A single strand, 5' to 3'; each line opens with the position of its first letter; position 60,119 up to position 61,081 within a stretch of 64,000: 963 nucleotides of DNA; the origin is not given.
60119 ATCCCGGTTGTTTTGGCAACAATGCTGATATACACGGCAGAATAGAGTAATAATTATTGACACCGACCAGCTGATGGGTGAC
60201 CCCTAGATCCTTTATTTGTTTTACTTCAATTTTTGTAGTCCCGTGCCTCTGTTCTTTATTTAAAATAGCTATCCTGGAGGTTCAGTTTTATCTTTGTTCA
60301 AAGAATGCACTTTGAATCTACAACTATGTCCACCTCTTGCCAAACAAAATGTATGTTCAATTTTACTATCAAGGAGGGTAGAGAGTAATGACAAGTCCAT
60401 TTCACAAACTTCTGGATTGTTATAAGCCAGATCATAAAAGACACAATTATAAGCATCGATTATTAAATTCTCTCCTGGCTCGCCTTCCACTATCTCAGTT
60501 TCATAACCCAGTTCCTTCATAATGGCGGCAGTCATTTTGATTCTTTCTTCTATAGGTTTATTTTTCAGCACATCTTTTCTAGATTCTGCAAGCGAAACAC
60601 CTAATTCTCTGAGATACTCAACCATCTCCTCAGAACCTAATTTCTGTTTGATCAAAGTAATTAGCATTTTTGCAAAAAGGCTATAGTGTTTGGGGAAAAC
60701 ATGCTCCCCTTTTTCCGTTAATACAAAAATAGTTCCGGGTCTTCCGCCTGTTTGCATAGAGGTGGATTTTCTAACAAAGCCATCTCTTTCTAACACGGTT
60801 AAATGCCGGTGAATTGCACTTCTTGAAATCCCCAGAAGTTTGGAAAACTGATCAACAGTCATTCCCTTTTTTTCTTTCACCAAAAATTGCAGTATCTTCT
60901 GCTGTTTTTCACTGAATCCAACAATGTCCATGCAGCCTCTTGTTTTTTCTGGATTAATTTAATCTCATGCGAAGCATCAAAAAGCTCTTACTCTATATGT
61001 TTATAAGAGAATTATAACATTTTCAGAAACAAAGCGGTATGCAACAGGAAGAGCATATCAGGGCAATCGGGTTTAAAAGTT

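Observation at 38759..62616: Two independent IS1595 insertions, each into a different multicopper-oxidase gene, both carrying the same A4 frameshift in the transposase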

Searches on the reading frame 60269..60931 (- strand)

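Call 39: search_protein_families(library=ncbifam, proteins=[window:60269-60931:-])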
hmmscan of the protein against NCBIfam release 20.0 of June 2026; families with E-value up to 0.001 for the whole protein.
window:60269-60931:- (220 aa): 19 families
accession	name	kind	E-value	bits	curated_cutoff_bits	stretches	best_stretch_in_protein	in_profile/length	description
TIGR02702.1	SufR_cyano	equivalog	1.4e-26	93.5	178.8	1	10-206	3-206/208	iron-sulfur cluster biosynthesis transcriptional regulator SufR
NF053606.1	Sta1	subfamily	1.8e-09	37.6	80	1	5-72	17-84/100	Sta1 family transcriptional regulator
NF040939.2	trans_reg_lrs14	equivalog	4.2e-08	33.2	90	1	5-73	18-87/103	Lrs14 family HTH-type transcriptional regulator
NF053755.1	MsvR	equivalog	2.3e-06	27.5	220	0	8-58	13-61/236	transcriptional factor MsvR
NF033788.1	HTH_metalloreg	subfamily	6.3e-06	25.9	55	1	10-56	13-58/77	metalloregulator ArsR/SmtB family transcription factor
TIGR01884.1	cas_HTH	subfamily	1.6e-05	24.4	60.2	1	5-56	139-189/202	CRISPR-associated CARF protein Csa3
NF045593.1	bilirub_TF_BilQ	equivalog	6.7e-05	22.6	125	1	18-89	39-108/135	bilirubin utilization transcriptional regulator BilQ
NF040887.2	trans_reg_YciT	exception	7.9e-05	22.4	450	1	8-56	3-50/246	DNA-binding transcriptional regulator YciT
NF033545.0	transpos_IS630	equivalog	0.0001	21.9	100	1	17-137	6-134/299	IS630 family transposase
NF053602.1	Phr_regulator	exception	0.00022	20.8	320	1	2-141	7-131/191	heat shock transcription regulator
TIGR02337.1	HpaR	equivalog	0.00023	21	121.2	1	6-106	26-122/130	homoprotocatechuate degradation operon regulator HpaR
NF041397.1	TranRegGlpR_Halo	equivalog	0.00028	20.6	300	1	8-56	5-52/253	HTH-type transcriptional regulator GlpR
NF007341.0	PRK09834.1-3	equivalog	0.00029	20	269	1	12-59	15-63/274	DNA-binding transcriptional regulator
NF053814.1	teico_TcaR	equivalog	0.00045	20.3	170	1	6-103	36-131/151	MarR family transcriptional regulator TcaR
TIGR02431.1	pcaR_pcaU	subfamily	0.00056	19.3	284.75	1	12-56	13-57/248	beta-ketoadipate pathway transcriptional regulators, PcaR/PcaU/PobR family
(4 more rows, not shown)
